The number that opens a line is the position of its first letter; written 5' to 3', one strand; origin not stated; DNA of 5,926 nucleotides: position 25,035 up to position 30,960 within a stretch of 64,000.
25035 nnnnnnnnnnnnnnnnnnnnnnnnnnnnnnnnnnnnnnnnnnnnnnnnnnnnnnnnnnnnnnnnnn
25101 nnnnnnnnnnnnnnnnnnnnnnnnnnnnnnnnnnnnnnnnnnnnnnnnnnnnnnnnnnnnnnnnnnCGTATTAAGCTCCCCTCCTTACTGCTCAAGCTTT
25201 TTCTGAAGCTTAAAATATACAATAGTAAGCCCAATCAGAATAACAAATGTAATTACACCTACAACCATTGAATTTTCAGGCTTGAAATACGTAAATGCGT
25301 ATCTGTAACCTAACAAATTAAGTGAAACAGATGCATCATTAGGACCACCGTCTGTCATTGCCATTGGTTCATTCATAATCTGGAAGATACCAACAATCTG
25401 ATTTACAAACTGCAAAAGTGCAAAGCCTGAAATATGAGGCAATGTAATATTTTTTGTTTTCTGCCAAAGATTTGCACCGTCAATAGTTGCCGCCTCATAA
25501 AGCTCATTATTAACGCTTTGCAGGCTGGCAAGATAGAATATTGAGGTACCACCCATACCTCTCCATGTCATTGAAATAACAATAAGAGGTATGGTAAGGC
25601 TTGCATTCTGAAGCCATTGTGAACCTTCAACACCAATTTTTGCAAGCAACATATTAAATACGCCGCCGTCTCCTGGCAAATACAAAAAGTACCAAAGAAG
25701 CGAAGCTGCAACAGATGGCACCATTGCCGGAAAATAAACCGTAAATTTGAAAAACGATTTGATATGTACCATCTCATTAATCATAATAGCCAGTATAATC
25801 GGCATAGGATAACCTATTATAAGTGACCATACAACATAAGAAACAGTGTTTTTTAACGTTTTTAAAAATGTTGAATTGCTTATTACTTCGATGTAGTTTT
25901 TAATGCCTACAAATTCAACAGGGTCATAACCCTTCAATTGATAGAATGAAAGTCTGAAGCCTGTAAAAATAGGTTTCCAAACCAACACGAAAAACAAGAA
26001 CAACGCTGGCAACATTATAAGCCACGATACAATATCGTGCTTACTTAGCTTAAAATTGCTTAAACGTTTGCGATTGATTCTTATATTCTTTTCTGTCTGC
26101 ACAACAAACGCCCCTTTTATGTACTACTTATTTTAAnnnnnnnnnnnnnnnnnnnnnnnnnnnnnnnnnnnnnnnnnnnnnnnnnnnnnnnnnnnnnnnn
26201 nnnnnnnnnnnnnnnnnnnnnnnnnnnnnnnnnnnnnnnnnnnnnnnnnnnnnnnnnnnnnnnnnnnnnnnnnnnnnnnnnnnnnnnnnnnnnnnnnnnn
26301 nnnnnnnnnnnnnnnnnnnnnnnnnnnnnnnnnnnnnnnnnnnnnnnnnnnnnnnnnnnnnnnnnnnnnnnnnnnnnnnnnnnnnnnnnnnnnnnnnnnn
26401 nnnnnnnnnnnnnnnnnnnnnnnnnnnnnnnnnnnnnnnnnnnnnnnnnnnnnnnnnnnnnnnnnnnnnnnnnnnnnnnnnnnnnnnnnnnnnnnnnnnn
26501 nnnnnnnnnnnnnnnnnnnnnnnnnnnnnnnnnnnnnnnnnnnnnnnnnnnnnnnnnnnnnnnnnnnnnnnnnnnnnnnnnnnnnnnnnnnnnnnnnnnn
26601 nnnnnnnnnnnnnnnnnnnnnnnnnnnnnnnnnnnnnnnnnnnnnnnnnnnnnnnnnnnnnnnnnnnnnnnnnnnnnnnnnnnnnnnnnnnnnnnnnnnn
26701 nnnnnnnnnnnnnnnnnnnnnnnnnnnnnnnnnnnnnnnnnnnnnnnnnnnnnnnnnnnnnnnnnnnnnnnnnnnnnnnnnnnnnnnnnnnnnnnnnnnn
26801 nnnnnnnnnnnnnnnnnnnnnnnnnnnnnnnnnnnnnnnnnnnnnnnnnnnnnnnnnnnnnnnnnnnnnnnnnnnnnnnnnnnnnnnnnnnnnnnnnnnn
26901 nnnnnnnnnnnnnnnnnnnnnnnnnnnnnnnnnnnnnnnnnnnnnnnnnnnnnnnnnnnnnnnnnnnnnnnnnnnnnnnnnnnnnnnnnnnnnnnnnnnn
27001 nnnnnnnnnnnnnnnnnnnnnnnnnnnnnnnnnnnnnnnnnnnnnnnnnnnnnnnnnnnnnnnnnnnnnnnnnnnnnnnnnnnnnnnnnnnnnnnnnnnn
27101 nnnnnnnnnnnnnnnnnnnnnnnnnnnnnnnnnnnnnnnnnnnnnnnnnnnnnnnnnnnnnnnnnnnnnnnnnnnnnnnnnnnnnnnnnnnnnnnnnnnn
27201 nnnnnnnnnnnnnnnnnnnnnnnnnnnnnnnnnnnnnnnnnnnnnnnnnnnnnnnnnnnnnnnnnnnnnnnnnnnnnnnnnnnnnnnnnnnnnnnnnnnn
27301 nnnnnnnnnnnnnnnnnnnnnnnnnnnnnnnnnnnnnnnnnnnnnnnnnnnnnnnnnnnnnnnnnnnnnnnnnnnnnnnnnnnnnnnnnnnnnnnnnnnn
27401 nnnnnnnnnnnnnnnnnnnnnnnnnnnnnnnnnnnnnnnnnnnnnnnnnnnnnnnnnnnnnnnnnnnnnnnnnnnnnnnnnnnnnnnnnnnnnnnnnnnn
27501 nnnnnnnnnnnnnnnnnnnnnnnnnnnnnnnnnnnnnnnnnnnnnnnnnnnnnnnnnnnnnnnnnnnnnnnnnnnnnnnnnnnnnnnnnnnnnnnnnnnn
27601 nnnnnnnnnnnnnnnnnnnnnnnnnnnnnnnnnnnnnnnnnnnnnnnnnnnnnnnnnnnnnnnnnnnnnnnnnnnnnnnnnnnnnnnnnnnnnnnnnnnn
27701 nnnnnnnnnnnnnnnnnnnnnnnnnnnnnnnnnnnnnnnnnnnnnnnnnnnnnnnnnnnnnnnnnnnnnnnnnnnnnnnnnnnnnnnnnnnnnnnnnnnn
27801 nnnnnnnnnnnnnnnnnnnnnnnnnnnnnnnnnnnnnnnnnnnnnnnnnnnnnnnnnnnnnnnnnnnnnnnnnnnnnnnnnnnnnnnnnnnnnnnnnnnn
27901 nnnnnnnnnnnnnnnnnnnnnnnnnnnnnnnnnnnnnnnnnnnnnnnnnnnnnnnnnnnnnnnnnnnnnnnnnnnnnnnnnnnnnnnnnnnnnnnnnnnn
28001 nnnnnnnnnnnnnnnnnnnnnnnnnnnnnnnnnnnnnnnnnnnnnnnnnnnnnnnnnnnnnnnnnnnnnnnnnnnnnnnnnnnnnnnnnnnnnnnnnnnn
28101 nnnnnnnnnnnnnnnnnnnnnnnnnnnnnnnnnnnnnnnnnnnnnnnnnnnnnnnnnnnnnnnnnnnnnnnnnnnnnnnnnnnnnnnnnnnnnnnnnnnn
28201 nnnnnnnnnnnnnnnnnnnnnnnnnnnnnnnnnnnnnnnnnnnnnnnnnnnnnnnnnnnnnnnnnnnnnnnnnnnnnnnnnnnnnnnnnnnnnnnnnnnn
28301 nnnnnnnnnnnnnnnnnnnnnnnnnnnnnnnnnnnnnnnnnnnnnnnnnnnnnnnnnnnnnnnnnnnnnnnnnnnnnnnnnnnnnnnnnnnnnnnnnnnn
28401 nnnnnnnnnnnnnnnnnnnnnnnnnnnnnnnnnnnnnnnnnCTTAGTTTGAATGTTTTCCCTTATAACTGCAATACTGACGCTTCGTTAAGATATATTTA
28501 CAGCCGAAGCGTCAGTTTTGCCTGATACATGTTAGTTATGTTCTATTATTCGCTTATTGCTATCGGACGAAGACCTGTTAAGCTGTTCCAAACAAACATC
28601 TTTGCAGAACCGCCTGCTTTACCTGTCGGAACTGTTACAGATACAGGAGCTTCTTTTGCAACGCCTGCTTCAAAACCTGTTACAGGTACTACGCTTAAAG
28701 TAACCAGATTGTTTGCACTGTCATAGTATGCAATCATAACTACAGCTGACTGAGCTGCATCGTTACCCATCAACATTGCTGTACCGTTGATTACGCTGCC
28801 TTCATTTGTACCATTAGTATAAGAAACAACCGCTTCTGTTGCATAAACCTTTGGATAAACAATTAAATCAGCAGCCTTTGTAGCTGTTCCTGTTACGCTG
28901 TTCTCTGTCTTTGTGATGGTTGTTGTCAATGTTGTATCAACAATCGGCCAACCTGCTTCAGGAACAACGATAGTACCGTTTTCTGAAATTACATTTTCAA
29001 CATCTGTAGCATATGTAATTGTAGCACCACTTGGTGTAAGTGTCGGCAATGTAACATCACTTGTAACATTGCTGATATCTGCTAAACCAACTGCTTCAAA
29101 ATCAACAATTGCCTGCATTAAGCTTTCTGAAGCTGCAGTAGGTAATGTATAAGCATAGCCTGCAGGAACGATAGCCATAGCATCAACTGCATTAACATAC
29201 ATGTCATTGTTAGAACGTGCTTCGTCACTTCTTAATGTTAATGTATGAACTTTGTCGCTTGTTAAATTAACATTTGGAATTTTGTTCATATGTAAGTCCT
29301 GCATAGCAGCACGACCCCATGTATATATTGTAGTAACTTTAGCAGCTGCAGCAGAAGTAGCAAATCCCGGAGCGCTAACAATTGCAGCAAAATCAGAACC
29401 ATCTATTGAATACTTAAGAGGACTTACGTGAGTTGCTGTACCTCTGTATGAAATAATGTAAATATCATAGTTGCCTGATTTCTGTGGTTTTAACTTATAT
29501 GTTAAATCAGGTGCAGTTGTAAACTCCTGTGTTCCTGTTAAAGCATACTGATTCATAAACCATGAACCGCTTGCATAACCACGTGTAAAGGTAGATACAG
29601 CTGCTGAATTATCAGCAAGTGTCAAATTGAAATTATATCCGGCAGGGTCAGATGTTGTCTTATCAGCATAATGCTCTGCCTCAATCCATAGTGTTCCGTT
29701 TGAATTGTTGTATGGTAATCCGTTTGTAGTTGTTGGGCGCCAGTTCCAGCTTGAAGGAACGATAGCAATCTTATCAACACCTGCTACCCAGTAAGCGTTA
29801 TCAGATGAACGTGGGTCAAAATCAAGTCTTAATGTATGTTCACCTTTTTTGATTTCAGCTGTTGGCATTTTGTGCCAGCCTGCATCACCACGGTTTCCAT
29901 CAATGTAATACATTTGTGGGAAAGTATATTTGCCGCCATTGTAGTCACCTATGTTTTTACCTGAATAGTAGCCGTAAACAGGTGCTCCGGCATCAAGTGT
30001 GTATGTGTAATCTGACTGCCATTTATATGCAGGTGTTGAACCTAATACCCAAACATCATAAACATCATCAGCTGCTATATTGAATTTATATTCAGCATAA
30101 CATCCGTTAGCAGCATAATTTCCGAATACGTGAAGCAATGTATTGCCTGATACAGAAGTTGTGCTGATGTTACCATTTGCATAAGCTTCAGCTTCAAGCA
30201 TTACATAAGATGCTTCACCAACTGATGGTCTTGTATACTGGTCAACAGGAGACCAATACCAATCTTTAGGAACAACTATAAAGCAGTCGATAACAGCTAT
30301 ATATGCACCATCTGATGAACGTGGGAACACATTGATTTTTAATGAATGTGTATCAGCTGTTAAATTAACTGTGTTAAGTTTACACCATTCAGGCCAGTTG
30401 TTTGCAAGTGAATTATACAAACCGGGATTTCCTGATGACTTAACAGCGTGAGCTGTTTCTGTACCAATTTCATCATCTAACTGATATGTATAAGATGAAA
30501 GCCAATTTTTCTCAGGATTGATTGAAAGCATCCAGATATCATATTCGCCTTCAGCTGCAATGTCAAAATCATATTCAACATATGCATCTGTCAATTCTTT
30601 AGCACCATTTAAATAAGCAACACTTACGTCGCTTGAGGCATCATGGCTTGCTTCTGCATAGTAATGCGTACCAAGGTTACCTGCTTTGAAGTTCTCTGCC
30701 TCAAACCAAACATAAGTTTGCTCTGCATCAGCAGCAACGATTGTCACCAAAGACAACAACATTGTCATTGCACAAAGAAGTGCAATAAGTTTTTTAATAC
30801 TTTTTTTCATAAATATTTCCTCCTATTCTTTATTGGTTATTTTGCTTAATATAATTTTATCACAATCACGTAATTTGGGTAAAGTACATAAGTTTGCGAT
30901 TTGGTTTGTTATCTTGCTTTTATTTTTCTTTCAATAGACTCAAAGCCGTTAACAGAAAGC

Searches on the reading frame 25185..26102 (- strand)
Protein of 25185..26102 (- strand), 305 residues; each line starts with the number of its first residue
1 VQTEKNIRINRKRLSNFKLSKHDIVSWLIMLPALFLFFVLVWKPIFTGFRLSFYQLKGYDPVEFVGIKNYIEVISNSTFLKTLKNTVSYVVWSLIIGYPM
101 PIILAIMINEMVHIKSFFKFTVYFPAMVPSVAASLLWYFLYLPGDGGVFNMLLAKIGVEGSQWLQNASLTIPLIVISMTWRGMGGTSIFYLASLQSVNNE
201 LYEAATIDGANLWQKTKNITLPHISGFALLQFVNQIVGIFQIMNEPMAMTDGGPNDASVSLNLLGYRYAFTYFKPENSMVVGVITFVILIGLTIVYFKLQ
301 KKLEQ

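Call 8: search_protein_families(library=pfam, proteins=[window:25185-26102:-], max_evalue=0.001)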
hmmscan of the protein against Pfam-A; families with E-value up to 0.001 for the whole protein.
window:25185-26102:- (305 aa): 1 family
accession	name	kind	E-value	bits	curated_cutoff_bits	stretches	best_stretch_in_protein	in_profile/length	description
PF00528.27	BPD_transp_1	-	1.3e-12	48.3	26.4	1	97-301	1-176/184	Binding-protein-dependent transport system inner membrane component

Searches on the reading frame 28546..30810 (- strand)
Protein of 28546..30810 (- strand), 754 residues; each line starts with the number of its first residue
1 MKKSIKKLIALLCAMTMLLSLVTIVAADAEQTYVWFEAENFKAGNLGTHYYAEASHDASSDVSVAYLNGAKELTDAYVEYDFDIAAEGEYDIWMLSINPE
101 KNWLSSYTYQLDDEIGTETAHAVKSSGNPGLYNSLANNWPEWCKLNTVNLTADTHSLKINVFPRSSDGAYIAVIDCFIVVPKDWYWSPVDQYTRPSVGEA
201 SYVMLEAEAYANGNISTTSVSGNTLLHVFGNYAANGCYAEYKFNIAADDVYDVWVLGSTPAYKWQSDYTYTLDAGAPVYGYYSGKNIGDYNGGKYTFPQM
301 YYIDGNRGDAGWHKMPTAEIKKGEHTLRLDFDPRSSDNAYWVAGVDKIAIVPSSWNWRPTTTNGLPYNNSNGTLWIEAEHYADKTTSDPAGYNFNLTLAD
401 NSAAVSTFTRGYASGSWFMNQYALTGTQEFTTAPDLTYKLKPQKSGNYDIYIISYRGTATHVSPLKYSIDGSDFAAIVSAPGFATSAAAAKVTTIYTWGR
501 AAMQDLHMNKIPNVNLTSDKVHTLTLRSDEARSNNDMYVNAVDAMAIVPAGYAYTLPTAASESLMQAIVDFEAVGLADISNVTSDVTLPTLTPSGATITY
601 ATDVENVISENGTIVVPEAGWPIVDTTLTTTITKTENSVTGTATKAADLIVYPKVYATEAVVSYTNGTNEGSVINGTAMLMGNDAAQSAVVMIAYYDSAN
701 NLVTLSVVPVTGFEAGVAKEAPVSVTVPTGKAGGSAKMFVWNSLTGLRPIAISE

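Call 8: search_protein_families(library=pfam, proteins=[window:28546-30810:-], max_evalue=0.001)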
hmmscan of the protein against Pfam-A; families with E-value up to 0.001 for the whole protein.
window:28546-30810:- (754 aa): 2 families
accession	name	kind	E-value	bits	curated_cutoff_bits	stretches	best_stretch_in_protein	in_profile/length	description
PF20578.4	aBig_2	-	1.9e-09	37.6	27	1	578-642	17-81/89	Atrophied bacterial Ig domain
PF17829.7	GH115_C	-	1.2e-05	25.6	24.1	0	369-527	4-145/172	Glycosyl hydrolase family 115 C-terminal domain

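Call 11: search_protein_families(library=ncbifam, proteins=[window:28546-30810:-], max_evalue=0.01)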
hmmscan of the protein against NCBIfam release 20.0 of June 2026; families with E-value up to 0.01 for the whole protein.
window:28546-30810:- (754 aa): 0 families

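Call 39: search_protein_families(library=pfam, proteins=[window:28546-30810:-], max_evalue=1)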
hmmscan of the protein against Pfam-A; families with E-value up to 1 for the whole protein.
window:28546-30810:- (754 aa): 4 families
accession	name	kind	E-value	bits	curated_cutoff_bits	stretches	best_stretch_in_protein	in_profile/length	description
PF20578.4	aBig_2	-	1.9e-09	37.6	27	1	578-642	17-81/89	Atrophied bacterial Ig domain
PF17829.7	GH115_C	-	1.2e-05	25.6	24.1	2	369-527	4-145/172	Glycosyl hydrolase family 115 C-terminal domain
PF20117.4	DUF6507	-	0.13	13.2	25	0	581-670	13-97/120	Family of unknown function (DUF6507)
PF18200.7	Big_11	-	0.63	10.5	25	0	593-644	31-83/87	Bacterial Ig-like domain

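Call 41: search_solved_structures(query=window:28546-30810:-, max_evalue=1)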
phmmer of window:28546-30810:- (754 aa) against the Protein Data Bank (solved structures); distinct sequences matched with E-value up to 1: 0.
